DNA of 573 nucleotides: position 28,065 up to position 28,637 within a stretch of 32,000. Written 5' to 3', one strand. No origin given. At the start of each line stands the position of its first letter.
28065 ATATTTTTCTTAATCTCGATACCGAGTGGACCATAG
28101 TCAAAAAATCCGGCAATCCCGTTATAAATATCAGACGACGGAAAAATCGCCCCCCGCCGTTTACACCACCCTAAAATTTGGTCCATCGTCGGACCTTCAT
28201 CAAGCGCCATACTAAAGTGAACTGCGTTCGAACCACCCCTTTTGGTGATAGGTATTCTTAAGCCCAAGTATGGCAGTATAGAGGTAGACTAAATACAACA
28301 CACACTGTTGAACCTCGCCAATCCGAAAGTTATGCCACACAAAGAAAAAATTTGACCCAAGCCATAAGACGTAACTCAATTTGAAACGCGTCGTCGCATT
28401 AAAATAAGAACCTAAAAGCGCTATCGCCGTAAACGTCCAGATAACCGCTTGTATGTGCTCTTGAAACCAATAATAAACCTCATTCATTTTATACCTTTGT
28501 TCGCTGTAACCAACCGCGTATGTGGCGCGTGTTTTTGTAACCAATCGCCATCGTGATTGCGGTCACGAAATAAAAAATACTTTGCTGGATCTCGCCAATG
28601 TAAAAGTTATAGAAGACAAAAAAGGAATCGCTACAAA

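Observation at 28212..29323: Possible split ('semi') PnuC transporter: two tandem ~90-aa three-helix paralogs coupled to a NadR-type kinase-like ATPase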

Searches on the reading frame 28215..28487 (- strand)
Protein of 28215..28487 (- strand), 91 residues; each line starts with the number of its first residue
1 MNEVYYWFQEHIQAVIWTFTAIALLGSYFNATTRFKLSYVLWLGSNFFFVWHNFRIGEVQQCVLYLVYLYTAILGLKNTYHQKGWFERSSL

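Call 3: search_protein_families(library=pfam, proteins=[window:28215-28487:-], max_evalue=10)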
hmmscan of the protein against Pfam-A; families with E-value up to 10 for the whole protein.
seq(91 aa): 1 family
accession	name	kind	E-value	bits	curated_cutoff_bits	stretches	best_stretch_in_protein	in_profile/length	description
PF04973.17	NMN_transporter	-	0.0091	16.4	27.3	1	13-78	107-172/175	Nicotinamide mononucleotide transporter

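Call 4: search_protein_families(library=ncbifam, proteins=[window:28215-28487:-], max_evalue=10)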
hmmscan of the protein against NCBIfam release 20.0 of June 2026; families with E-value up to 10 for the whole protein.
seq(91 aa): 1 family
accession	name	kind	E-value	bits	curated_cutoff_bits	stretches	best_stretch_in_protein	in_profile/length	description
NF002766.0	PRK02833.1-4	equivalog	0.031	14.4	247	1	4-46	53-95/137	phosphate-starvation-inducible protein PsiE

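Call 7: search_solved_structures(query=window:28215-28487:-, max_evalue=10, show_alignments=3)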
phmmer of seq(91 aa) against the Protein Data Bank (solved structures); distinct sequences matched with E-value up to 10: 1.
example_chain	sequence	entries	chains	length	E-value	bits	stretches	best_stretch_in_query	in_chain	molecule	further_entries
9cap_C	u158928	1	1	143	6.3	10.5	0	21-50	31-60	Vesicle transport protein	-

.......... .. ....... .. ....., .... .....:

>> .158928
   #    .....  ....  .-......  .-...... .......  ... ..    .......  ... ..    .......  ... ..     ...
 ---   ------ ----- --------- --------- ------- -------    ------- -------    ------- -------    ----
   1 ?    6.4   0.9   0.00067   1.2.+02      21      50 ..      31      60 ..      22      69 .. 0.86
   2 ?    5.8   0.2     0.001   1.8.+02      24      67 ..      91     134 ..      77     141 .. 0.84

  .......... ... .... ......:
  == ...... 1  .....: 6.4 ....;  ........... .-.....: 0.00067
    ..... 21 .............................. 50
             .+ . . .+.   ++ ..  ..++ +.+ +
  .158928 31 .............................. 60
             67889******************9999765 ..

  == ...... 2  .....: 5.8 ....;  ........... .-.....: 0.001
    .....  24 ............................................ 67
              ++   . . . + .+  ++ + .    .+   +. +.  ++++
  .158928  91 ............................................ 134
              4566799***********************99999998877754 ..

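Call 9: find_homologous_proteins(query=window:28215-28487:-, max_evalue=0.01)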
Query seq(91 aa) (91 aa): 6 proteins with E <= 0.01 among 6 candidates.
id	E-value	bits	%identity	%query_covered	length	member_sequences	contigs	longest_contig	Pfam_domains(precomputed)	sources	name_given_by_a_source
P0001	4.9e-55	202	100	100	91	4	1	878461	-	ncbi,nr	ncbi:MAG: hypothetical protein LW808_001020 [Verrucomicrobiota bacterium]|nr:MAG: hypothetical prote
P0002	4.9e-34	134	69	100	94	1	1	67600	-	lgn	-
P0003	1.1e-30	124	61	98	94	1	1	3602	-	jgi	jgi:hypothetical protein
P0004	1.5e-30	123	62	98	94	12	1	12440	-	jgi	jgi:hypothetical protein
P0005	1.6e-28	117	62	93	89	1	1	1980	-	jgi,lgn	jgi:hypothetical protein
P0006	6.3e-28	115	61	100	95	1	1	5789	-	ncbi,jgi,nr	ncbi:MAG: hypothetical protein LBN94_01455 [Puniceicoccales bacterium]|jgi:hypothetical protein|nr:h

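Call 10: find_encoding_contigs(protein=P0002, flank=5000, max_places=3)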
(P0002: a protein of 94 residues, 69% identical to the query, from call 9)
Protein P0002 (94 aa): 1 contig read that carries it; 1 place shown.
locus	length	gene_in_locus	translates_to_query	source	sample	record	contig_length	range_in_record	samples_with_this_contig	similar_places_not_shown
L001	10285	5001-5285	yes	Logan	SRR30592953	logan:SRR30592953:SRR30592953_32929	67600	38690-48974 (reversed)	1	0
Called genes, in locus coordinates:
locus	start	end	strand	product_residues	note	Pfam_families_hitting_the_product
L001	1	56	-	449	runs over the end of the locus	PF10396:TrmE_N, PF00350:Dynamin_N (faint), PF12631:MnmE_helical, PF00071:Ras (faint), PF01926:MMR_HSR1, PF02421:FeoB_N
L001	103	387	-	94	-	PF01176:eIF-1a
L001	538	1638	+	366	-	PF03739:LptF_LptG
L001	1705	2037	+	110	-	-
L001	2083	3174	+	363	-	PF01926:MMR_HSR1, PF02421:FeoB_N (weak), PF06071:YchF-GTPase_C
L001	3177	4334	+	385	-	PF02684:LpxB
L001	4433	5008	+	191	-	PF13521:AAA_28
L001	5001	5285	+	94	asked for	-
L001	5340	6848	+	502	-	PF00587:tRNA-synt_2b, PF03129:HGTP_anticodon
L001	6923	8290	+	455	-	-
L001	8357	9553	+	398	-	-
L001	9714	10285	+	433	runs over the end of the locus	-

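Call 11: find_encoding_contigs(protein=P0004, flank=5000, max_places=3)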
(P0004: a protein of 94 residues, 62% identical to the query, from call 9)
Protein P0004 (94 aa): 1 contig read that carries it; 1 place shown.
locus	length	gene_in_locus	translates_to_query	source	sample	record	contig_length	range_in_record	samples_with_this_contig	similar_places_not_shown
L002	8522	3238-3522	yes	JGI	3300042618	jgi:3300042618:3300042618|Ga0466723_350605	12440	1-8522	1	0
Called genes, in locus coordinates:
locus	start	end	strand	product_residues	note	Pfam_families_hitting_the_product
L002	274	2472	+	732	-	PF17764:PriA_3primeBD, PF00270:DEAD, PF04851:ResIII, PF18319:Zn_ribbon_PriA, PF00271:Helicase_C, PF18074:PriA_C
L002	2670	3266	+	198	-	PF13521:AAA_28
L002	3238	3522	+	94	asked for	-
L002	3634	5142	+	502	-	PF00587:tRNA-synt_2b, PF03129:HGTP_anticodon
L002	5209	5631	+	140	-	-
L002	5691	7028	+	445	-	-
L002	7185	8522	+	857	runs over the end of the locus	PF01624:MutS_I, PF05188:MutS_II, PF05192:MutS_III, PF05190:MutS_IV, PF00488:MutS_V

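Call 12: find_encoding_contigs(protein=P0006, flank=5000, max_places=3)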
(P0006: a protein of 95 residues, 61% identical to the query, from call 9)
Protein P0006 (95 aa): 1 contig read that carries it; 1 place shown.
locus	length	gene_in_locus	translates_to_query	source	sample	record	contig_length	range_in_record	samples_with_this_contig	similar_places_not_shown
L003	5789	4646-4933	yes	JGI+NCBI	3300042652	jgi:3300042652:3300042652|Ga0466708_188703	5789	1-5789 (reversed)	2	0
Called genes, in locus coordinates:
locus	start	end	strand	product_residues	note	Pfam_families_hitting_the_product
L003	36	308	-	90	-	-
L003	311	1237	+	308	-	PF03739:LptF_LptG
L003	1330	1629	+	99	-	-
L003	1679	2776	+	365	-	PF01926:MMR_HSR1, PF02421:FeoB_N (weak), PF06071:YchF-GTPase_C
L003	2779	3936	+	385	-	PF02684:LpxB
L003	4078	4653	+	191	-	PF13521:AAA_28, PF13238:AAA_18 (faint)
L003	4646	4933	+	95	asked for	-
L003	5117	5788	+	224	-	?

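Call 14: search_solved_structures(query=A1, max_evalue=10, show_alignments=3)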
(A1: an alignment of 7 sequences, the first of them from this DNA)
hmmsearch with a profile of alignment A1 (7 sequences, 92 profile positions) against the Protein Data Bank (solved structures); distinct sequences matched with E-value up to 10: 0.

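Call 21: search_protein_representatives(alignment_id=A1)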
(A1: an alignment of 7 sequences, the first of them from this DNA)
Query: 7 sequences, 92 profile positions. Proteins with E-value up to 0.001 (for the whole library): 124; up to 1e-10: 8; up to 1e-30: 2. The best 124 are listed.
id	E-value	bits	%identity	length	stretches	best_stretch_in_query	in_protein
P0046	2.4e-36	139.8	-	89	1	6-92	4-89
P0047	8.0e-35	134.9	-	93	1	1-92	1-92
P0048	8.7e-22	93.1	-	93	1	15-89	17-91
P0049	5.5e-19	84.1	-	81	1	14-89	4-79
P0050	4.1e-17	78.1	-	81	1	16-92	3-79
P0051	1.2e-16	76.6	-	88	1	16-84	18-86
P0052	1.7e-16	76.1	-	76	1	17-88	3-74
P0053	2.0e-12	63.1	-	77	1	17-87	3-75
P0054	1.5e-09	53.9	-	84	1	15-84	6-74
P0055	2.0e-09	53.5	-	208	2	20-77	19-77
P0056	4.9e-09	52.2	-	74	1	15-79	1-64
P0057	1.2e-08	51.0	-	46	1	19-59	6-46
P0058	1.3e-08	50.9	-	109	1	13-80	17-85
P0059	3.3e-08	49.6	-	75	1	16-82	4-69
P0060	5.3e-08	48.9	-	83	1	11-77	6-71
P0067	4.1e-07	46.0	-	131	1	18-77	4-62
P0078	2.1e-06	43.8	-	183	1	14-77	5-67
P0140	3.1e-04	36.8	-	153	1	16-80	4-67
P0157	5.4e-04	36.1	-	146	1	7-79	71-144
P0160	6.7e-04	35.8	-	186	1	15-82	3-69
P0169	9.9e-04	35.2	-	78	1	16-79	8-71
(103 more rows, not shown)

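Call 22: search_protein_families(library=pfam, proteins=[P0048, P0049, P0051, P0054, P0055, P0058, P0067, P0078, P0160, P0140], max_evalue=1)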
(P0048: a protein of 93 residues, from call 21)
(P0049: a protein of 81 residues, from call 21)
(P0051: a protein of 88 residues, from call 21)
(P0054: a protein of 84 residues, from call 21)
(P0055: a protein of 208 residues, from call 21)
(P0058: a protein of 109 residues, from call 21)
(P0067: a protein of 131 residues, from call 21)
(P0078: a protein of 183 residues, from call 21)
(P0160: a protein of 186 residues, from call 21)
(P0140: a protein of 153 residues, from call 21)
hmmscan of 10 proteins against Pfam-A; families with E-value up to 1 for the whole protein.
P0048 (93 aa): 2 families
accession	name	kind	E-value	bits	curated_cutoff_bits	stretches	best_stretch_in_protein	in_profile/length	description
PF04973.17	NMN_transporter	-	0.023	15.1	27.3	1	22-80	113-171/175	Nicotinamide mononucleotide transporter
PF03073.20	TspO_MBR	-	0.067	13.4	24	1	5-28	117-140/145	TspO/MBR family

P0049 (81 aa): 1 family
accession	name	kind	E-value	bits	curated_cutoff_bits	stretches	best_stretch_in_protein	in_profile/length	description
PF04973.17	NMN_transporter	-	0.023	15.1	27.3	1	9-69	113-172/175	Nicotinamide mononucleotide transporter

P0051 (88 aa): 0 families

P0054 (84 aa): 5 families
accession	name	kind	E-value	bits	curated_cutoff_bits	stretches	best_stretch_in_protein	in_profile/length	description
PF04973.17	NMN_transporter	-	3.3e-10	40.6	27.3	1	6-72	109-175/175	Nicotinamide mononucleotide transporter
PF10688.14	Imp-YgjV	-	0.0028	17.9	23.5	1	2-70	89-155/159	Bacterial inner membrane protein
PF03203.19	MerC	-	0.0081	17.2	27.6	1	6-71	41-108/108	MerC mercury resistance protein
PF10693.14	DUF2499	-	0.03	15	22.1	1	40-59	7-26/89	Protein of unknown function (DUF2499)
PF11117.13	DUF2626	-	0.039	15.1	25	1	6-70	10-69/74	Protein of unknown function (DUF2626)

P0055 (208 aa): 0 families

P0058 (109 aa): 0 families

P0067 (131 aa): 2 families
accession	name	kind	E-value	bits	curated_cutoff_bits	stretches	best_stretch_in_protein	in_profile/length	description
PF04973.17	NMN_transporter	-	1.2e-08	35.6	27.3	1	3-67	111-175/175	Nicotinamide mononucleotide transporter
PF02183.23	HALZ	-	0.19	12.4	28.1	0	112-131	22-41/43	Homeobox associated leucine zipper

P0078 (183 aa): 3 families
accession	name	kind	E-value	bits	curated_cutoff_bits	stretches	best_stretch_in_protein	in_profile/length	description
PF04973.17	NMN_transporter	-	4.9e-08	33.6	27.3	1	7-72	110-175/175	Nicotinamide mononucleotide transporter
PF12814.13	Mcp5_PH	-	0.11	13.2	25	1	79-120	33-75/119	Meiotic cell cortex C-terminal pleckstrin homology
PF20040.4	DUF6442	-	0.39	11.4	25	1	22-71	23-72/102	Family of unknown function (DUF6442)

P0160 (186 aa): 2 families
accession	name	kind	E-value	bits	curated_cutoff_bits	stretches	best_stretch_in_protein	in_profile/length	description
PF04973.17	NMN_transporter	-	4.6e-05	23.9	27.3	1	5-69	111-175/175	Nicotinamide mononucleotide transporter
PF10688.14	Imp-YgjV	-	0.12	12.6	23.5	1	9-70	96-158/159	Bacterial inner membrane protein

P0140 (153 aa): 3 families
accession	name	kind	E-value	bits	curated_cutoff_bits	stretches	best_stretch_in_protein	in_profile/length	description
PF04973.17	NMN_transporter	-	2.1e-08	34.7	27.3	1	2-69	108-175/175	Nicotinamide mononucleotide transporter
PF10688.14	Imp-YgjV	-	0.075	13.3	23.5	1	2-68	89-156/159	Bacterial inner membrane protein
PF04995.19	CcmD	-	0.23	12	25.6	0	5-23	10-28/44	Heme exporter protein D (CcmD)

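Call 25: search_protein_families(library=phrogs, proteins=[window:28215-28487:-, P0049, P0054, P0056, P0067, P0078, P0140, P0157], max_evalue=0.01)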
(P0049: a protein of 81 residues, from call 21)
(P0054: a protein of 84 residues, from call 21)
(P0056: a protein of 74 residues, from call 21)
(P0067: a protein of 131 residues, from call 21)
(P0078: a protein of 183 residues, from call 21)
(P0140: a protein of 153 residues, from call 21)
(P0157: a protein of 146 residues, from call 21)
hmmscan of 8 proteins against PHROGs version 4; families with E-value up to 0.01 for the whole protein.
seq(91 aa): 0 families

P0049 (81 aa): 1 family
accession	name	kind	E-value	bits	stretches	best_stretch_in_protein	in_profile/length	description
phrog_19093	-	unknown function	0.00075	20.5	1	6-75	4-72/161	-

P0054 (84 aa): 4 families
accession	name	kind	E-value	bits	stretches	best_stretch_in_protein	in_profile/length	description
phrog_1880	-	moron, auxiliary metabolic gene and host takeover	7.4e-07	29.9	1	10-75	161-231/235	PnuC-like nicotinamide mononucleotide transport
phrog_19093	-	unknown function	4.6e-06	27.7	1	9-79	6-76/161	-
phrog_2421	-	unknown function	2.4e-05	25.6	1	6-80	5-79/84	-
phrog_14697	-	unknown function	0.0094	16.4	1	3-79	5-81/244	-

P0056 (74 aa): 2 families
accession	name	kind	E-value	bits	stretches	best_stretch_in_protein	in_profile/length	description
phrog_2421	-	unknown function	0.0045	18.3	1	3-70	7-74/84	-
phrog_1880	-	moron, auxiliary metabolic gene and host takeover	0.0051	17.4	1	5-70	47-231/235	PnuC-like nicotinamide mononucleotide transport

P0067 (131 aa): 4 families
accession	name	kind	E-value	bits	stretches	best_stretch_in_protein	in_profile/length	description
phrog_1880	-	moron, auxiliary metabolic gene and host takeover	6.9e-05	23.5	1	4-69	160-230/235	PnuC-like nicotinamide mononucleotide transport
phrog_2421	-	unknown function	0.0015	19.9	1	4-70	8-74/84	-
phrog_14697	-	unknown function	0.0036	17.8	1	4-71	11-78/244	-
phrog_19093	-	unknown function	0.0051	17.8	1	2-69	4-71/161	-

P0078 (183 aa): 1 family
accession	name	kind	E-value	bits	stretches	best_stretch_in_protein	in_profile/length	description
phrog_19093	-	unknown function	0.0013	19.7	1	4-95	1-85/161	-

P0140 (153 aa): 5 families
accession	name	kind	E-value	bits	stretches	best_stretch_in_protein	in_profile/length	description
phrog_1880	-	moron, auxiliary metabolic gene and host takeover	7.3e-06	26.7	1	3-81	43-121/235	PnuC-like nicotinamide mononucleotide transport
phrog_2421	-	unknown function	0.00023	22.4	1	3-76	5-78/84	-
phrog_14697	-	unknown function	0.00036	21.1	1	4-78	9-83/244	-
phrog_1625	-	moron, auxiliary metabolic gene and host takeover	0.0076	17.3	0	49-98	12-68/110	involved in bacteriocin production or immunity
phrog_19093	-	unknown function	0.0088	17.1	0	3-76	3-76/161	-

P0157 (146 aa): 2 families
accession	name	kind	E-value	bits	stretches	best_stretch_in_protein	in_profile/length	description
phrog_8446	-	DNA, RNA and nucleotide metabolism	0.00016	22.4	1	6-64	57-120/211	HNH endonuclease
phrog_7545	-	DNA, RNA and nucleotide metabolism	0.00088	20.5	1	10-81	7-79/160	HNH endonuclease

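Call 29: search_solved_structures(query=A2, max_evalue=10, show_alignments=2)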
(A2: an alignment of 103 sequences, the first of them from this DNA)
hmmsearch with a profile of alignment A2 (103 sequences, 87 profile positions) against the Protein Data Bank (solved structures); distinct sequences matched with E-value up to 10: 3.
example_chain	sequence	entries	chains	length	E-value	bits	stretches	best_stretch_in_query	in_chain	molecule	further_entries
4qtn_A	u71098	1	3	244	5.9e-07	32.4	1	10-82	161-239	Nicotinamide riboside transporter PnuC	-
8z5g_B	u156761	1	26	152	0.16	15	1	11-83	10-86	Inner membrane protein YbbJ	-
8p97_B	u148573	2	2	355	0.78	12.8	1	53-75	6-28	Putative surface layer protein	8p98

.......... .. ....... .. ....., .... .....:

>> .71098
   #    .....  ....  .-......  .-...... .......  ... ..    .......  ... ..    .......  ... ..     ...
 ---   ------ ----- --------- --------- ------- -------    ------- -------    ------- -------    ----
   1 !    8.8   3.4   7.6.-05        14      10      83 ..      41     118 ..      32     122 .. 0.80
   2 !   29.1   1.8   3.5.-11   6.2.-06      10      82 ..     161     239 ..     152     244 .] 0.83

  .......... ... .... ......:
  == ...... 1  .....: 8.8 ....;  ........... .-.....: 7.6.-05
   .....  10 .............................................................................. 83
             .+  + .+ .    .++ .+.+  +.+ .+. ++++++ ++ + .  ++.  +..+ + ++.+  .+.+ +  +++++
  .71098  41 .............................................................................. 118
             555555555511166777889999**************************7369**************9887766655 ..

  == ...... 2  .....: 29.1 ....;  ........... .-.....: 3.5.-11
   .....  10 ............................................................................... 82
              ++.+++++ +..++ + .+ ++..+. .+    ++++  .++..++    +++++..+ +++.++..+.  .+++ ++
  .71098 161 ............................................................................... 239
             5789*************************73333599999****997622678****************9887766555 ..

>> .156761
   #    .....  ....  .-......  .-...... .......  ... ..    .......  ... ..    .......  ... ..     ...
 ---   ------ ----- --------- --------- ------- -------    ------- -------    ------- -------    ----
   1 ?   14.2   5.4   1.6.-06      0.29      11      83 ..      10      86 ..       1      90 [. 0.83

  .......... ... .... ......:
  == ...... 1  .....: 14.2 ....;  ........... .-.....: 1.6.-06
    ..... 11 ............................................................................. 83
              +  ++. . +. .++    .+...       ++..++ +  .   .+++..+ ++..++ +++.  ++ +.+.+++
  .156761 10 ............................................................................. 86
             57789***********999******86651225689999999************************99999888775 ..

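Call 40: predict_structure(alignment_id=A2)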
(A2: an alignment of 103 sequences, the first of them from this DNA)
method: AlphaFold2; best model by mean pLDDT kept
length: 91 residues; sequences in the alignment: 103
mean_pLDDT: 94.8   pTM: 0.81
mean pLDDT of the five models: 94.8, 94.5, 92.9, 89.5, 87.9
residues with pLDDT >= 90: 79; 70-90: 12; 50-70: 0; < 50: 0
segments of 3 or more residues with pLDDT < 50: none
pLDDT, mean of each block of 10 residues (from residue 1): 90 97 98 95 98 98 98 96 85 71
secondary structure, 60 per line:
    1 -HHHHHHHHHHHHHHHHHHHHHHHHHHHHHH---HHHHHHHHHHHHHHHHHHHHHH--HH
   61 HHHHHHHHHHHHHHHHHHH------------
elements in order: H2-31 H35-56 H59-79
